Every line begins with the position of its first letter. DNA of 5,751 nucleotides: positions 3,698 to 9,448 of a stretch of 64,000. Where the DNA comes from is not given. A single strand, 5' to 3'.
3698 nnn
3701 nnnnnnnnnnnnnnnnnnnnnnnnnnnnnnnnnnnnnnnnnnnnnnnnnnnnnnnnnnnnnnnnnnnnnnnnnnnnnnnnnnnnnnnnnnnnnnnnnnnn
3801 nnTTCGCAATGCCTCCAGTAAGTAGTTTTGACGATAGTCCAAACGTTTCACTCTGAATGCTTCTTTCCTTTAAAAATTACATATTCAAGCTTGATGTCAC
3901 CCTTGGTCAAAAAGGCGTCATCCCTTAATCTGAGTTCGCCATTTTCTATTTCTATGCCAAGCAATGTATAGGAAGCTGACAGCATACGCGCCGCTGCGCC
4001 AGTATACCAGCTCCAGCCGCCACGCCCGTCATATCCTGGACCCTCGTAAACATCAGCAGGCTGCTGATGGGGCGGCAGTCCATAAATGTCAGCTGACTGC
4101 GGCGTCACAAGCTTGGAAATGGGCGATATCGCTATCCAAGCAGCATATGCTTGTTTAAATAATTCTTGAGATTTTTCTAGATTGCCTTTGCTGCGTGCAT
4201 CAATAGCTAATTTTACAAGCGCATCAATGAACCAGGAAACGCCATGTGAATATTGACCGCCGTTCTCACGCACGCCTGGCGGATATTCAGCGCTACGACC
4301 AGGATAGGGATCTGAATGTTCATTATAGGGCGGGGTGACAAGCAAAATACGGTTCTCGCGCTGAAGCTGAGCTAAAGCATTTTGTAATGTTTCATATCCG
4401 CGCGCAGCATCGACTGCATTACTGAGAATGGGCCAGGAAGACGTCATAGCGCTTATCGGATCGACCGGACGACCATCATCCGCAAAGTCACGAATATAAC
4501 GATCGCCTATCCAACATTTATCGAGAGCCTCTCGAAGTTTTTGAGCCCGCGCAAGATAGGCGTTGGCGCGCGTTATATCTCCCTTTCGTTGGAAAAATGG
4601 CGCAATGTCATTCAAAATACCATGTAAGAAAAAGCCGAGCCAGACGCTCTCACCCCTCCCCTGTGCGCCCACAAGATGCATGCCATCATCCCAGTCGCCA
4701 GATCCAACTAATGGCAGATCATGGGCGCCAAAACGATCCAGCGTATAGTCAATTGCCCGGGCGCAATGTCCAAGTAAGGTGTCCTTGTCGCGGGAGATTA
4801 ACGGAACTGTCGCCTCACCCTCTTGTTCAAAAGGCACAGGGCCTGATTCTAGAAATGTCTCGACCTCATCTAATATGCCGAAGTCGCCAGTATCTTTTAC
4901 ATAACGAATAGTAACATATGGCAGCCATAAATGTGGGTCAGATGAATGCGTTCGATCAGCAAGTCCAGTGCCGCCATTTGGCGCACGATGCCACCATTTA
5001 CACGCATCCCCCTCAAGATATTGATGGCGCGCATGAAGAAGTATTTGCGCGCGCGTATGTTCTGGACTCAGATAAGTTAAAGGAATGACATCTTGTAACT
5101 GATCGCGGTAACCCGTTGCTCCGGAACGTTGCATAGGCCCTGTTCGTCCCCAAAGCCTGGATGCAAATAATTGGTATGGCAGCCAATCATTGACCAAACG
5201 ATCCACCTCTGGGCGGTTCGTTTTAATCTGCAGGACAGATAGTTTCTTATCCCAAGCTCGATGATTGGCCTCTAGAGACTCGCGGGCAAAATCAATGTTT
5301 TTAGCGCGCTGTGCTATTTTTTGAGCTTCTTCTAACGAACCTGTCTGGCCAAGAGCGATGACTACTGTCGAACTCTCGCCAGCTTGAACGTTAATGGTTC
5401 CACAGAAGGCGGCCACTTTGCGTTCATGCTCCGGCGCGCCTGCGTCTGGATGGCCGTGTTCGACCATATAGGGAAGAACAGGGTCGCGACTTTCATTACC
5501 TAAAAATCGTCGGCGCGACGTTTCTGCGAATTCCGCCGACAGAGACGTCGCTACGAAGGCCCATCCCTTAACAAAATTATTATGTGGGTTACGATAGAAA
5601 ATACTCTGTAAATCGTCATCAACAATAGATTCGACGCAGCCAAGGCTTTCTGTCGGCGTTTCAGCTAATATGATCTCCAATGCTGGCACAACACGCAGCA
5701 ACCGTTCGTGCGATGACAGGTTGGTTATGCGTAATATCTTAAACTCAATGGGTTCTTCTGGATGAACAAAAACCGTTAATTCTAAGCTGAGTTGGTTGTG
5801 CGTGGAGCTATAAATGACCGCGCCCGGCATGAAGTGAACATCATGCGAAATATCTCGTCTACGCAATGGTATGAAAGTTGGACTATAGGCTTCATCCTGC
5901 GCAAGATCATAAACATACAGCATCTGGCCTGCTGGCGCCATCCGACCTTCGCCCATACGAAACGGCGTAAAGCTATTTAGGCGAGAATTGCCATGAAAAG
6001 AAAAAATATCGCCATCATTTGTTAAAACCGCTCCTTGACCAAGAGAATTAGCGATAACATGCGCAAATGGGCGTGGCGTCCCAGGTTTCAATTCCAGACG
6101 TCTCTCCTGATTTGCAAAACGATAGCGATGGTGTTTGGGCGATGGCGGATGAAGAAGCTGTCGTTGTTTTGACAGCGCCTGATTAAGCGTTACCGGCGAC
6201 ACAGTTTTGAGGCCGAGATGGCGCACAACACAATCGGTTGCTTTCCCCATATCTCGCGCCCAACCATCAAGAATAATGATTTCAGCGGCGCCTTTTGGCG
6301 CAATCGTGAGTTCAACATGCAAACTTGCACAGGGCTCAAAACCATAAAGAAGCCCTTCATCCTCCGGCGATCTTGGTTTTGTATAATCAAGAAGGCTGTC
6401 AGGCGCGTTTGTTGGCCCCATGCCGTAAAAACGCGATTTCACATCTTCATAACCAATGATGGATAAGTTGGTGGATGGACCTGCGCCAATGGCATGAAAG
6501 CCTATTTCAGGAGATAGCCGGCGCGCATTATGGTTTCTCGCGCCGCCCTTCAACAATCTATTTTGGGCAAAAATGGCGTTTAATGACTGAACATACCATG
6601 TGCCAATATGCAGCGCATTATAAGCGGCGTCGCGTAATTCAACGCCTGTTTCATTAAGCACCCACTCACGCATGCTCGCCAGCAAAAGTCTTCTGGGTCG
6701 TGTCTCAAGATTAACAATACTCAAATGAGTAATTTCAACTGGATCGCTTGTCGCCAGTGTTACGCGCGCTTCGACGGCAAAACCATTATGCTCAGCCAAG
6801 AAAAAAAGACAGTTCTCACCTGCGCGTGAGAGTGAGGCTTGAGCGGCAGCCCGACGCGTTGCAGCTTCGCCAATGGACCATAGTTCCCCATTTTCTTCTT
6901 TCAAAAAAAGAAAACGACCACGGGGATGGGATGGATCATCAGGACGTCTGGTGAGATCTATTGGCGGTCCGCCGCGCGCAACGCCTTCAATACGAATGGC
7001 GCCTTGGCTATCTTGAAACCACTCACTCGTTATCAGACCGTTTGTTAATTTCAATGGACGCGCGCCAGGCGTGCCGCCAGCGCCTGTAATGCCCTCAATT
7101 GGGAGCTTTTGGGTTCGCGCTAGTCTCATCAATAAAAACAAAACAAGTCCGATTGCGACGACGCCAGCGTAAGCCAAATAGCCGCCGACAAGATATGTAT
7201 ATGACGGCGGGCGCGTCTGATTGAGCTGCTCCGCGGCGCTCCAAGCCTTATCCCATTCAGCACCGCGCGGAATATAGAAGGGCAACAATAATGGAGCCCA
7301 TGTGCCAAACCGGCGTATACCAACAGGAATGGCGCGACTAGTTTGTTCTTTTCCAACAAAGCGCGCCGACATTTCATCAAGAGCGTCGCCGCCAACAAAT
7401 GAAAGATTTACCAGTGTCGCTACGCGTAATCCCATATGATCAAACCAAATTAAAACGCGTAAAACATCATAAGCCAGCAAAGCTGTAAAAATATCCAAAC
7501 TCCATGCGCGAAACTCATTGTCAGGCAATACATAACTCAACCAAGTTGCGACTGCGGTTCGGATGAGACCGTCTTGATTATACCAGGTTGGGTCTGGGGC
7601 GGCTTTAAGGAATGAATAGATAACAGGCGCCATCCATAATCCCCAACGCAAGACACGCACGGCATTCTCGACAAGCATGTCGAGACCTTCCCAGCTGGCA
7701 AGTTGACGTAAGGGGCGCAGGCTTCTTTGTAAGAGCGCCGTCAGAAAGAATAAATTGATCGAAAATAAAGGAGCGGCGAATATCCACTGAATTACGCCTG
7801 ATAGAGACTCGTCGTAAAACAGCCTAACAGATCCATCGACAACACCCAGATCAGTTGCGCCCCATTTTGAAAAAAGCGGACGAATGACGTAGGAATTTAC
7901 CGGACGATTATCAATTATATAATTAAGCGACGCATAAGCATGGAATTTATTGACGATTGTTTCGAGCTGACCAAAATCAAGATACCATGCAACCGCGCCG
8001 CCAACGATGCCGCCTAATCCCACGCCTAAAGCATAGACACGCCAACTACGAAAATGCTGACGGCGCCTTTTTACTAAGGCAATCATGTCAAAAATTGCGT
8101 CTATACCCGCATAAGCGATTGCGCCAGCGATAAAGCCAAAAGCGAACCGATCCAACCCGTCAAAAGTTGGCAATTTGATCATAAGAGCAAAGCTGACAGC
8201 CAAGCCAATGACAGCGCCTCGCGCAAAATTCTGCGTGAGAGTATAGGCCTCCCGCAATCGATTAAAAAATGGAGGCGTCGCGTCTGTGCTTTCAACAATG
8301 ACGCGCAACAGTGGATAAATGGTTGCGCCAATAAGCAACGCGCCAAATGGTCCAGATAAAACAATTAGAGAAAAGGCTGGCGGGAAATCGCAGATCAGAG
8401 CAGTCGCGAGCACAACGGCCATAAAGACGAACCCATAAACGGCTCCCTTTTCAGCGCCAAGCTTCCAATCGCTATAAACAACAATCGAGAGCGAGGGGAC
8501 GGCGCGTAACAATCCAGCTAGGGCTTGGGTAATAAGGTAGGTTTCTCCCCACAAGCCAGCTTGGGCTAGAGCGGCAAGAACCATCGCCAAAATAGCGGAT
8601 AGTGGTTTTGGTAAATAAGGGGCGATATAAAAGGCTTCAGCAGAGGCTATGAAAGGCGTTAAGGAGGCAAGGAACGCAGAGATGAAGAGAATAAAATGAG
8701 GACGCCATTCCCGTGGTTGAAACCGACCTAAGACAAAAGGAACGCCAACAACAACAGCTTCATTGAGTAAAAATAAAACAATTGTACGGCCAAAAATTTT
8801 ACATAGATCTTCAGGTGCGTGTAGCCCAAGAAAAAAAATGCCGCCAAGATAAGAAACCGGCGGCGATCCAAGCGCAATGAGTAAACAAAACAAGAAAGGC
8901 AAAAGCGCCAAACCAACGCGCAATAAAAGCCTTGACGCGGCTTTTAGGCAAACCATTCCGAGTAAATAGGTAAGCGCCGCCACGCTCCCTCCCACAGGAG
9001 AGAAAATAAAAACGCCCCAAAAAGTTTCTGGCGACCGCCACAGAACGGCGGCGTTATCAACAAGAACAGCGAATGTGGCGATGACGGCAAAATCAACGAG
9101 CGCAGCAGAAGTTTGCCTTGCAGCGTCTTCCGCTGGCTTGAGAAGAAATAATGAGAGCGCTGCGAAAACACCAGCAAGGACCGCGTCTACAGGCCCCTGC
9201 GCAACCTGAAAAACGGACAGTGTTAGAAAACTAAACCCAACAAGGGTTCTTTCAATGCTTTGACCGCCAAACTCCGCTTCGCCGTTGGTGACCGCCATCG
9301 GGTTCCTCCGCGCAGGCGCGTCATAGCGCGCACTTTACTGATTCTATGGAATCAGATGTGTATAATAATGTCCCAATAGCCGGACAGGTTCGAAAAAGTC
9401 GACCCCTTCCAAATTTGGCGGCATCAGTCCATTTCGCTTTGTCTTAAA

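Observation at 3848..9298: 1816-aa polytopic-membrane plus GH94 phosphorylase fusion with no recognisable GT84 synthase domain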

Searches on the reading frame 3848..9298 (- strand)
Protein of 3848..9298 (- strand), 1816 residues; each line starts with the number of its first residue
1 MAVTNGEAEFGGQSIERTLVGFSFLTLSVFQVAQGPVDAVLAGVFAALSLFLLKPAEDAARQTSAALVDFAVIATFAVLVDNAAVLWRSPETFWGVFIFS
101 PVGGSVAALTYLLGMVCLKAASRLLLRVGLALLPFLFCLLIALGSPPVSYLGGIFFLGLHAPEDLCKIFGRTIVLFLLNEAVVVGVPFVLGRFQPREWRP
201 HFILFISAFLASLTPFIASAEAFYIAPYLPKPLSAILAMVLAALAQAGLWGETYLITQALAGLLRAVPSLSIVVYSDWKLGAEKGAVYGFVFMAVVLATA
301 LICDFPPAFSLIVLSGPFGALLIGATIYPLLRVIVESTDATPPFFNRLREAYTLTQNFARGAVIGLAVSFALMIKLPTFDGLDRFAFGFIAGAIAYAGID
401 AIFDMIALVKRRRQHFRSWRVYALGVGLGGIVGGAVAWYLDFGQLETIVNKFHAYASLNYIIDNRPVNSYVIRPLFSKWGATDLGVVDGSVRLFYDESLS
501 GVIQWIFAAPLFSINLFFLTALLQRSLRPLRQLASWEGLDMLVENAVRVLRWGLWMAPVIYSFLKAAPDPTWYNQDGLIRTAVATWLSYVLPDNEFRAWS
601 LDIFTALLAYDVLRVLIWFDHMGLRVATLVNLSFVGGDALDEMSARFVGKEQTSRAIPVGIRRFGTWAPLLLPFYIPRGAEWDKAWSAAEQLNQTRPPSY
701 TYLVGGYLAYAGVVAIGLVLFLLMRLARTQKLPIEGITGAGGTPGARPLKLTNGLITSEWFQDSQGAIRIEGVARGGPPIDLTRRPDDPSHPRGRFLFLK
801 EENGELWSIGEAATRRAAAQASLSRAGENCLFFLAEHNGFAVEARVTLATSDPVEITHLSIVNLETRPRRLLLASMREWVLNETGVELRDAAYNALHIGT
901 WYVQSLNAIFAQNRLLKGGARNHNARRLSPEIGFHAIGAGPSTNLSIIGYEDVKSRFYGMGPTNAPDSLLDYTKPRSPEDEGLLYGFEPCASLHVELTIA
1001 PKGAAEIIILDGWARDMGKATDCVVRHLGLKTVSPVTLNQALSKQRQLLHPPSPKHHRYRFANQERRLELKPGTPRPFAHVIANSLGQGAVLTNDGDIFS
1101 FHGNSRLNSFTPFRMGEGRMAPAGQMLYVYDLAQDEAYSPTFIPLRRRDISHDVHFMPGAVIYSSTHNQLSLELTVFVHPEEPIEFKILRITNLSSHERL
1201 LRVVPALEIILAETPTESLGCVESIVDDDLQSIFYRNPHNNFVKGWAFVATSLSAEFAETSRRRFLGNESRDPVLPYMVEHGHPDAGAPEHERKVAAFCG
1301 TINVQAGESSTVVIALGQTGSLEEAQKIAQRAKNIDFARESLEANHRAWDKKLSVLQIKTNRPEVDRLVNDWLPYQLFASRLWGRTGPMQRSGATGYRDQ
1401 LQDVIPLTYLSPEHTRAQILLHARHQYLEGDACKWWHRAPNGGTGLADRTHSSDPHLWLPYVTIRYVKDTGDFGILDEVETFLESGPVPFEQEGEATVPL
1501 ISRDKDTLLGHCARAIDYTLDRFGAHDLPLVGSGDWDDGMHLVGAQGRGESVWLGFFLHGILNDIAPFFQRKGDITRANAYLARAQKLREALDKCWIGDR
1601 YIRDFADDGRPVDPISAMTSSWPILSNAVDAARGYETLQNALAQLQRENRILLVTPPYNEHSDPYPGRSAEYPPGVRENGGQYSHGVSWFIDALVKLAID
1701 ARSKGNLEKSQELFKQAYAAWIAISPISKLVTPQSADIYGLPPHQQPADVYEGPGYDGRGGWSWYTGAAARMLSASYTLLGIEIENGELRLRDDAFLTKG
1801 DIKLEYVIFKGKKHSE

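Call 3: search_protein_families(library=pfam, proteins=[window:3848-9298:-], max_evalue=1)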
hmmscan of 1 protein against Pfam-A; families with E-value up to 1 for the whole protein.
window:3848-9298:- (1816 aa): 3 families
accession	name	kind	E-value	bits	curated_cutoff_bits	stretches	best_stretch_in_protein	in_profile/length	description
PF17167.11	Glyco_hydro_94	-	3.9e-66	223.9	27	1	1349-1776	2-414/420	Glycosyl hydrolase 94 superfamily, catalytic domain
PF06165.18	GH94_b-supersand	-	1e-58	199.2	23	2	1075-1317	1-251/251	Glycosyl hydrolase 94, supersandwich domain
PF13424.12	TPR_12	-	0.024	15.3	30.1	1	1693-1722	5-34/77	Tetratricopeptide repeat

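Call 4: search_protein_families(library=ncbifam, proteins=[window:3848-9298:-], max_evalue=1)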
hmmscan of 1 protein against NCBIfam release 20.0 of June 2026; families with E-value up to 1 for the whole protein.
window:3848-9298:- (1816 aa): 0 families

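Call 5: search_solved_structures(query=window:3848-9298:-, max_evalue=0.01)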
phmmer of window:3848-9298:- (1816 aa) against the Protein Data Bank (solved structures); distinct sequences matched with E-value up to 0.01: 15.
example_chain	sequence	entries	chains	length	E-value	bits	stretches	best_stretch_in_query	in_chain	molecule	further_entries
8rf9_A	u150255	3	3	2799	9e-104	351.5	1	1068-1791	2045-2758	Cyclic beta 1-2 glucan synthetase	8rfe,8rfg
8rf0_A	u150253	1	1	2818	9.1e-104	351.5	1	1068-1791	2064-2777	Cyclic beta-(1,2)-glucan synthase NdvB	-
8bou_A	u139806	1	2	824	4.3e-35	123.8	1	1302-1693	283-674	N,N'-diacetylchitobiose phosphorylase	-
3s4c_A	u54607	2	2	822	2.2e-32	114.9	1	1070-1695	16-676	Lactose Phosphorylase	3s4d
3rrs_A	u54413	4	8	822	2.4e-32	114.7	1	1070-1695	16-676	Cellobiose phosphorylase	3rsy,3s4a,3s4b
2cqs_A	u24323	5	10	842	1.3e-29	105.7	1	1053-1694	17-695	Cellobiose Phosphorylase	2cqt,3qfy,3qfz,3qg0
3afj_A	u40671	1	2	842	9.4e-29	102.8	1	1053-1694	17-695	Cellobiose Phosphorylase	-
8ho9_A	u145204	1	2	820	9.9e-29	102.7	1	1062-1695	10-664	Cellobiose phosphorylase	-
3act_A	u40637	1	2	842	1.1e-28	102.6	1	1053-1694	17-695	Cellobiose Phosphorylase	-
3acs_A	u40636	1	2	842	2.3e-28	101.5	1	1053-1694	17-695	Cellobiose Phosphorylase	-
8hob_A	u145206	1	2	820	3.3e-28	101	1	1062-1695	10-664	Cellobiose phosphorylase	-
4zle_A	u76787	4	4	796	4.5e-28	100.5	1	1322-1702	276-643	Putative b-glycan phosphorylase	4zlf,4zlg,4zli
3qde_A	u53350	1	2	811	1.1e-26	95.9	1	1062-1695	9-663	Cellobiose phosphorylase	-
8ho7_A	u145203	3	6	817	1.2e-26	95.8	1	1063-1695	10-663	Cellobiose phosphorylase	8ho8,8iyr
1v7v_A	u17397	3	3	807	9.7e-24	86.2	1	1062-1698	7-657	chitobiose phosphorylase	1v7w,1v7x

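Call 66: list_cluster_members(proteins=[window:3848-9298:-, P0028, P0030, P0046, P0055])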
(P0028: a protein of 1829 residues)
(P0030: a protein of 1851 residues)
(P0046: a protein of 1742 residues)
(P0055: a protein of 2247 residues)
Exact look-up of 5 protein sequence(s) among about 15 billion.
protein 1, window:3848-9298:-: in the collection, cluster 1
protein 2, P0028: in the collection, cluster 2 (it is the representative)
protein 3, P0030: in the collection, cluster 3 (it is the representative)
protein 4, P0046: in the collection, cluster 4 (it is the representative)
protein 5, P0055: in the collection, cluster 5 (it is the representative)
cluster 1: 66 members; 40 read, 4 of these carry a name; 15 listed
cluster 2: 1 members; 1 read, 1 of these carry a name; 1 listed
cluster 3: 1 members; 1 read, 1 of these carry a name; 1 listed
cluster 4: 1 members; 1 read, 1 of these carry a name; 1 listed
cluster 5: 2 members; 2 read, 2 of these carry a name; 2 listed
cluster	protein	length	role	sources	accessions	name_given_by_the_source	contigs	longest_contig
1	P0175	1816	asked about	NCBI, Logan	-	-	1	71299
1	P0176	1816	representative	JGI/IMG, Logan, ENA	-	-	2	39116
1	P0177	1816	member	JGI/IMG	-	cyclic beta-1,2-glucan synthetase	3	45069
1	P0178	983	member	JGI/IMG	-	cyclic beta-1,2-glucan synthetase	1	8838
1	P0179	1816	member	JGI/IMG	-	cyclic beta-1,2-glucan synthetase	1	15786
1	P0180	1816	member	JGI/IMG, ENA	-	cyclic beta-1,2-glucan synthetase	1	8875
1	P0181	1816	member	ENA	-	-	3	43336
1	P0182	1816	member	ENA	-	-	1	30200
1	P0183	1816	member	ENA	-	-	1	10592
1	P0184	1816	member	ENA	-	-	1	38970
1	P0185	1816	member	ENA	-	-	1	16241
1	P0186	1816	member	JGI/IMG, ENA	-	-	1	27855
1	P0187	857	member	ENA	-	-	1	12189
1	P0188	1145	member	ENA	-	-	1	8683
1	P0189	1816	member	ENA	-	-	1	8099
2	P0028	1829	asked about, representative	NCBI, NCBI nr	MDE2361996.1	MAG: glycosyl transferase family 36 [Hyphomicrobiales bacterium] | glycosyl transferase family 36 [Hyphomicrobiales bacterium]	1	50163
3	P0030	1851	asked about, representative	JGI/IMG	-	cyclic beta-1,2-glucan synthetase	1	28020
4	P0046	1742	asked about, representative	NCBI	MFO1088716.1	MAG: glycosyl transferase family 36 [Hyphomicrobiales bacterium]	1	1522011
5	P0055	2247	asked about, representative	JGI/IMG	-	cyclic beta-1,2-glucan synthetase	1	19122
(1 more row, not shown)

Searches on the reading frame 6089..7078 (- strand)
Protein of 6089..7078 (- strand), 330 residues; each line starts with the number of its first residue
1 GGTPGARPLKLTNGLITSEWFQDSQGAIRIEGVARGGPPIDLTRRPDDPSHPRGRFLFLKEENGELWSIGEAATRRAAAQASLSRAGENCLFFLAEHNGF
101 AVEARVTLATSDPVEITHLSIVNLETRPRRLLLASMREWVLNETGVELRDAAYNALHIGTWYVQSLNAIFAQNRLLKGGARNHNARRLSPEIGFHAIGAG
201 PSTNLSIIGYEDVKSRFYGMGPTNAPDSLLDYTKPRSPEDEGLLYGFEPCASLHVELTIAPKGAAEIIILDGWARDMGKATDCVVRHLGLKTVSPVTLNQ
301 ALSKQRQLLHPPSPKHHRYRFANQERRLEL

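Call 96: search_protein_families(library=pfam, proteins=[window:6089-7078:-], max_evalue=10)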
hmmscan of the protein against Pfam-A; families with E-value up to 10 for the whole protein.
window:6089-7078:- (330 aa): 1 family
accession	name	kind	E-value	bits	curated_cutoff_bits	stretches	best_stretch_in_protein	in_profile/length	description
PF06165.18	GH94_b-supersand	-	2.2e-24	86.8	23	1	42-270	35-249/251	Glycosyl hydrolase 94, supersandwich domain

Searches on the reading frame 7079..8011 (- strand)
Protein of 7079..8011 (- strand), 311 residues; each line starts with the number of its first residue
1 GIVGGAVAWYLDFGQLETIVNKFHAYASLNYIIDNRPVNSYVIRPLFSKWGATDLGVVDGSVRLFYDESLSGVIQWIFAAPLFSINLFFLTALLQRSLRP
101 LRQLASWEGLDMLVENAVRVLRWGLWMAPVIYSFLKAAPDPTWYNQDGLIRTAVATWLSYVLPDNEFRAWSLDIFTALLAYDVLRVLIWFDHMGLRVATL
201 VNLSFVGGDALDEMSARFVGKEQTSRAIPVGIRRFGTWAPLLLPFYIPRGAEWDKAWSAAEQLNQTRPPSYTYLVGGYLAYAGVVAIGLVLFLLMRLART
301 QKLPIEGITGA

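Call 98: find_homologous_proteins(query=window:7079-8011:-, max_evalue=0.001)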
Query window:7079-8011:- (311 aa): 218 proteins with E <= 0.001 among 5285 candidates; the best 120 are listed.
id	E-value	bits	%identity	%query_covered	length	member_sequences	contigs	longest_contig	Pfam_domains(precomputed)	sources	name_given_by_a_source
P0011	1.5e-165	568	79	100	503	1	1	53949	-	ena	-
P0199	2.2e-140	486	86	80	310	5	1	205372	-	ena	-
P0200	4.2e-134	465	81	80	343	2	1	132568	-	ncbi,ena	-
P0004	4.8e-121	422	83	72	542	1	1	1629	-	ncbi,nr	ncbi:MAG: glycosyl transferase family 36, partial [Alphaproteobacteria bacterium]|nr:glycosyl transf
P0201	7.8e-115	402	84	69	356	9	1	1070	-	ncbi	ncbi:MAG: glycosyl transferase family 36, partial [Methylocystis sp.]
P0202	1.7e-109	384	64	86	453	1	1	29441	-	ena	-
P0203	7.6e-106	372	63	93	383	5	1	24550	-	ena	-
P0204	9.8e-104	365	60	88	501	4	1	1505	PF06165.19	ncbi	ncbi:MAG: hypothetical protein WCD46_02445, partial [Desulfobacterales bacterium]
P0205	7.8e-103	362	61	86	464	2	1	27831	-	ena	-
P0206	1.4e-102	362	61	86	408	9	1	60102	-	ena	-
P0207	1.1e-101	359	61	85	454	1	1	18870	-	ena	-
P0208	1.8e-101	358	61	84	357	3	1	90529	-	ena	-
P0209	4.1e-101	357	59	89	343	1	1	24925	-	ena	-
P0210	4.4e-101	357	61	86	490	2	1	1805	-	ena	-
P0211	1.0e-100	355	60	86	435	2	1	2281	-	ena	-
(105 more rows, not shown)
